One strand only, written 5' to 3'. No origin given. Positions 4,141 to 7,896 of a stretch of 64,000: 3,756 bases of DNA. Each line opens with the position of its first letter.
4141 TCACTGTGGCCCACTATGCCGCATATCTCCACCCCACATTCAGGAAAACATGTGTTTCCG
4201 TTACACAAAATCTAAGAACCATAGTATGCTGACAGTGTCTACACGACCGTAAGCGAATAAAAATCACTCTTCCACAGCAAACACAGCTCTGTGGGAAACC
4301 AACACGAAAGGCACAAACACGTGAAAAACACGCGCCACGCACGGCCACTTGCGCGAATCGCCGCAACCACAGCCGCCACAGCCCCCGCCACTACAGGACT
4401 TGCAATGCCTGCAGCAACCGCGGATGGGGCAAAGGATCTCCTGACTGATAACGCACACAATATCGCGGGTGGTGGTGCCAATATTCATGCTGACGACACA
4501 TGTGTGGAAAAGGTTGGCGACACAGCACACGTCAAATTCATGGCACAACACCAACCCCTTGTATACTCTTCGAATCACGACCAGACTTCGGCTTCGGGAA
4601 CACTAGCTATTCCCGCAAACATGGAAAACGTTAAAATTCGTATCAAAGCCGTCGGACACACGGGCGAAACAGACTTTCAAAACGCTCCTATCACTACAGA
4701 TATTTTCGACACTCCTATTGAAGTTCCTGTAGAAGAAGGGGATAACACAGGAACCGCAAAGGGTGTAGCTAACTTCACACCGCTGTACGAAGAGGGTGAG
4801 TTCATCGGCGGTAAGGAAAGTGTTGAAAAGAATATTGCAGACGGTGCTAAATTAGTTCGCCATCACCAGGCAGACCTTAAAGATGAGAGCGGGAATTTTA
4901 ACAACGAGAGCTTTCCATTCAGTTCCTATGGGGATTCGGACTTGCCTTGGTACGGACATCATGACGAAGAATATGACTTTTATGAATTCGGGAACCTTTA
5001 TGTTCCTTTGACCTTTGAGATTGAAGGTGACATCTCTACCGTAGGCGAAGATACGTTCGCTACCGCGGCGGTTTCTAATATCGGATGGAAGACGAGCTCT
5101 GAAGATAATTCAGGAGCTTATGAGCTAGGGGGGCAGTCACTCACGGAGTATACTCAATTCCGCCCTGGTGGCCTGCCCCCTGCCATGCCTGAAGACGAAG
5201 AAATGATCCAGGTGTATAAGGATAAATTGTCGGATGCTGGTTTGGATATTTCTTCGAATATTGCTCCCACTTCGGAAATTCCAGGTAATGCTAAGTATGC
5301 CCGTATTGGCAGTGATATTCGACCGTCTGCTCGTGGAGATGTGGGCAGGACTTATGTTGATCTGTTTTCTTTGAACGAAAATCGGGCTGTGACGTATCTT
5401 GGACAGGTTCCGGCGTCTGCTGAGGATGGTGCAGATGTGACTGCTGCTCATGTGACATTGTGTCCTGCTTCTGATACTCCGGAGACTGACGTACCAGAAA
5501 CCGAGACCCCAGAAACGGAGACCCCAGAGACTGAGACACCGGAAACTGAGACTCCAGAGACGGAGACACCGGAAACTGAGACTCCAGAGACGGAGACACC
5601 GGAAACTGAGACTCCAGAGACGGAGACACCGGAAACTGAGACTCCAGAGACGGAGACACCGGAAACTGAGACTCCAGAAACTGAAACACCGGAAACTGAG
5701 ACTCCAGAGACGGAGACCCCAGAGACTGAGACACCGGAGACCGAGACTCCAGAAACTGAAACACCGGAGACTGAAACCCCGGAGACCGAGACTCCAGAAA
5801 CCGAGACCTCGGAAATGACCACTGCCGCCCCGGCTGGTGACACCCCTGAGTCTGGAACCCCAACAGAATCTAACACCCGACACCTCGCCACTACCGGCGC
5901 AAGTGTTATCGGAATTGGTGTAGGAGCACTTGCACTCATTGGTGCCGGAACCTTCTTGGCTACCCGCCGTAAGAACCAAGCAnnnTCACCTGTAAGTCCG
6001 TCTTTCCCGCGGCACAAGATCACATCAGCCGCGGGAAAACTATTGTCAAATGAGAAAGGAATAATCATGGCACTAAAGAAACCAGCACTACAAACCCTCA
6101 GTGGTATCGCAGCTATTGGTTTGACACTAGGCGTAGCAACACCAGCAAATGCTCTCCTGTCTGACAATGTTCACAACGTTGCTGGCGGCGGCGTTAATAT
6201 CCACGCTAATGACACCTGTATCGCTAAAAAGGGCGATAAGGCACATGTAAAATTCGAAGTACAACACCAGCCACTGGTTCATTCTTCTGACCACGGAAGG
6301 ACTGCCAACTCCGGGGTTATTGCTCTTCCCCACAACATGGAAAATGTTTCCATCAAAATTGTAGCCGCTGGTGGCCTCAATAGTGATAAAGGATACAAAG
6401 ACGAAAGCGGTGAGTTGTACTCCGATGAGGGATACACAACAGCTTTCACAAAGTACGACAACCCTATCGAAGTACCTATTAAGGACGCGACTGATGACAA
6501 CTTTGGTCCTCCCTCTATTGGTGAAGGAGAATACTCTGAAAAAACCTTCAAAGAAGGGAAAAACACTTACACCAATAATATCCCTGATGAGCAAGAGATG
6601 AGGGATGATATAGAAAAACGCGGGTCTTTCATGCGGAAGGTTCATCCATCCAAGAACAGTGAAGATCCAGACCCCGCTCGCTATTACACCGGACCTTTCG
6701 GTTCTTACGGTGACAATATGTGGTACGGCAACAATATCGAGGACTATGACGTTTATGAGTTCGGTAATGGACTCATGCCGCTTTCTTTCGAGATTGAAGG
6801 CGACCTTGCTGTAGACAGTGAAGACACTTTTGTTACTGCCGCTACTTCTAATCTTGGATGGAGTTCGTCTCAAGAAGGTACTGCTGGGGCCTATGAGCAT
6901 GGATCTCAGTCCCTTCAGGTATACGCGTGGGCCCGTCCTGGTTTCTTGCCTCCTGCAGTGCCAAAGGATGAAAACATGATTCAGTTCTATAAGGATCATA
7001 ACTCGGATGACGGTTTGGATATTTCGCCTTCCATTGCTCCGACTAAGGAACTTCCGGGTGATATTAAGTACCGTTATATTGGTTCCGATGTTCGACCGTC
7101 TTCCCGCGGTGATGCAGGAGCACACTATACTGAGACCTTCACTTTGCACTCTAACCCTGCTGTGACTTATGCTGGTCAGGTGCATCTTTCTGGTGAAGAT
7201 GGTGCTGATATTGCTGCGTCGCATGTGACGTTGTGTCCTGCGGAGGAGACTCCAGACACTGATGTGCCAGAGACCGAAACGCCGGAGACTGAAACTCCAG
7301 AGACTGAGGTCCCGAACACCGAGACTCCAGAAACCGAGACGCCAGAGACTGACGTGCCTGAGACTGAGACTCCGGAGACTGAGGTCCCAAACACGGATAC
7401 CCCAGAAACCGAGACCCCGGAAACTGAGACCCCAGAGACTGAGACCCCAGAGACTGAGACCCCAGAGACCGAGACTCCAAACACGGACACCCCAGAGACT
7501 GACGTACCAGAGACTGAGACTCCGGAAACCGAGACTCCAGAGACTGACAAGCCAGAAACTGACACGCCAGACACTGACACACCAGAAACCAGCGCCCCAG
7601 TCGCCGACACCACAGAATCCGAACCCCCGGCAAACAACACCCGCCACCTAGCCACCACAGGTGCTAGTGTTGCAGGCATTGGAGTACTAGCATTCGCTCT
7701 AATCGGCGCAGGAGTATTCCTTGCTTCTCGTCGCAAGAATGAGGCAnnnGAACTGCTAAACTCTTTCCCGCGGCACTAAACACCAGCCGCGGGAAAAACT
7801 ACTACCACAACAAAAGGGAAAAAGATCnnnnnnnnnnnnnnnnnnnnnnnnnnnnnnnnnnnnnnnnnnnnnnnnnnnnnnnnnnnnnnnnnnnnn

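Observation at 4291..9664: Three tandem paralogous LAxTG-anchored surface proteins with (ETP)n stalks, apparently carried as cargo of the mobile element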

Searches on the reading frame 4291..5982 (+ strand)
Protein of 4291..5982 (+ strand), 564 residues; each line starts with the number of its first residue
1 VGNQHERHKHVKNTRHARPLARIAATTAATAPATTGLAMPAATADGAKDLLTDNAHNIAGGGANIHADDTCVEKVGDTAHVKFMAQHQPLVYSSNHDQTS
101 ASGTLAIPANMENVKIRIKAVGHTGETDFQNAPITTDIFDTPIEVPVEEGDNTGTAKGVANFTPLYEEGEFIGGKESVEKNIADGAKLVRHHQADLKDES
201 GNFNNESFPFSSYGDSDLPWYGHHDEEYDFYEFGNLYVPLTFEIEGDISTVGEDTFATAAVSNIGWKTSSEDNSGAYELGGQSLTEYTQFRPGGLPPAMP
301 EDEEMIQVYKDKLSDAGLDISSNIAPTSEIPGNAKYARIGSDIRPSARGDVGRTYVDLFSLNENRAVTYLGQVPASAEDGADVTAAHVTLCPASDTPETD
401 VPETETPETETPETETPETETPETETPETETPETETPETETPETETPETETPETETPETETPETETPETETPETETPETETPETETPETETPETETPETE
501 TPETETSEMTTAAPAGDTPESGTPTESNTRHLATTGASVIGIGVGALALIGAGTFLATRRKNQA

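Call 4: search_protein_families(library=pfam, proteins=[window:4291-5982:+], max_evalue=1)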
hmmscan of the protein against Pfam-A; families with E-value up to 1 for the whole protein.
window:4291-5982:+ (564 aa): 2 families
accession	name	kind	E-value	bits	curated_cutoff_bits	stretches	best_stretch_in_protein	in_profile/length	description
PF02095.21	Extensin_1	-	1.8e-06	28.3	105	1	396-519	28-150/171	Extensin-like protein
PF00746.26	Gram_pos_anchor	-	0.37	11.2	20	1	542-562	21-41/43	LPXTG cell wall anchor motif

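Call 5: search_protein_families(library=ncbifam, proteins=[window:4291-5982:+], max_evalue=1)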
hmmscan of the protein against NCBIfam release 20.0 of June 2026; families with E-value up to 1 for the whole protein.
window:4291-5982:+ (564 aa): 2 families
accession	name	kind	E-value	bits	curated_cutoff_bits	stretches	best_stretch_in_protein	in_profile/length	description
NF058582.1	Microco_LAVTG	domain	0.0031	17.6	27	1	532-561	2-33/34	LAVTG motif-containing sortase-dependent surface protein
TIGR01167.1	LPXTG_anchor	domain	0.031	14.9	15.9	1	532-562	2-33/34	LPXTG cell wall anchor domain-containing protein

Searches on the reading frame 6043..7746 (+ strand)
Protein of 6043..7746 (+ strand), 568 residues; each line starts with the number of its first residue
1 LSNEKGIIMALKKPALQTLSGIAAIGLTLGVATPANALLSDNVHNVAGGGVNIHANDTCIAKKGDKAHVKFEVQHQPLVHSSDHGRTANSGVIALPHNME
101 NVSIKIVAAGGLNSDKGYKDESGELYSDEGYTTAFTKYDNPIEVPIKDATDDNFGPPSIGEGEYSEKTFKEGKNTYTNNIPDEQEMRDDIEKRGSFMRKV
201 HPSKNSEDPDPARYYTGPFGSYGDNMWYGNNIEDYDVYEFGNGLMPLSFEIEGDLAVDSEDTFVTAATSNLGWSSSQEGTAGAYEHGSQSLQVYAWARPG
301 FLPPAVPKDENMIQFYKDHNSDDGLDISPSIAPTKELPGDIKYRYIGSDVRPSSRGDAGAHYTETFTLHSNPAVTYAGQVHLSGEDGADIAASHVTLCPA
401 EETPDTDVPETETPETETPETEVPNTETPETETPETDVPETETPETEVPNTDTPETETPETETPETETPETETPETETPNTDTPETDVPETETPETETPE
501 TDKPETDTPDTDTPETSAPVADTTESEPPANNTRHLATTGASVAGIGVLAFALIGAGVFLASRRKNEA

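Call 4: search_protein_families(library=pfam, proteins=[window:6043-7746:+], max_evalue=1)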
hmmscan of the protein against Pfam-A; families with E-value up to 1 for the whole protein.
window:6043-7746:+ (568 aa): 1 family
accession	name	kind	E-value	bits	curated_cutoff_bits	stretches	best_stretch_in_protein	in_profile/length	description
PF02095.21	Extensin_1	-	1.4e-05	25.4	105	1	399-530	24-156/171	Extensin-like protein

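Call 5: search_protein_families(library=ncbifam, proteins=[window:6043-7746:+], max_evalue=1)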
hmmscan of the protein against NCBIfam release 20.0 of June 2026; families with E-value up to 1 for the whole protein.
window:6043-7746:+ (568 aa): 6 families
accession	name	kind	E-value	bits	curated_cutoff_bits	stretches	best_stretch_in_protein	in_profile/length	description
NF058582.1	Microco_LAVTG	domain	0.0014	18.7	27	1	536-564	2-31/34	LAVTG motif-containing sortase-dependent surface protein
NF049901.1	EndglycodaseB1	equivalog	0.012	14.3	900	1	495-565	487-557/559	endo-beta-N-acetylglucosaminidase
TIGR01167.1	LPXTG_anchor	domain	0.043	14.5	15.9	1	536-566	2-33/34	LPXTG cell wall anchor domain-containing protein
TIGR03921.1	T7SS_mycosin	equivalog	0.098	11.8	278.75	1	502-564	289-352/353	type VII secretion-associated serine protease mycosin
NF058571.1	GVDTG_CTERM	domain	0.19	12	29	1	539-564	20-44/44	GVDTG sorting domain-containing protein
NF040942.2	hypo_ExtJ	equivalog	0.27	11.7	52.5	1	21-74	7-63/77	selenite/tellurite reduction operon protein ExtJ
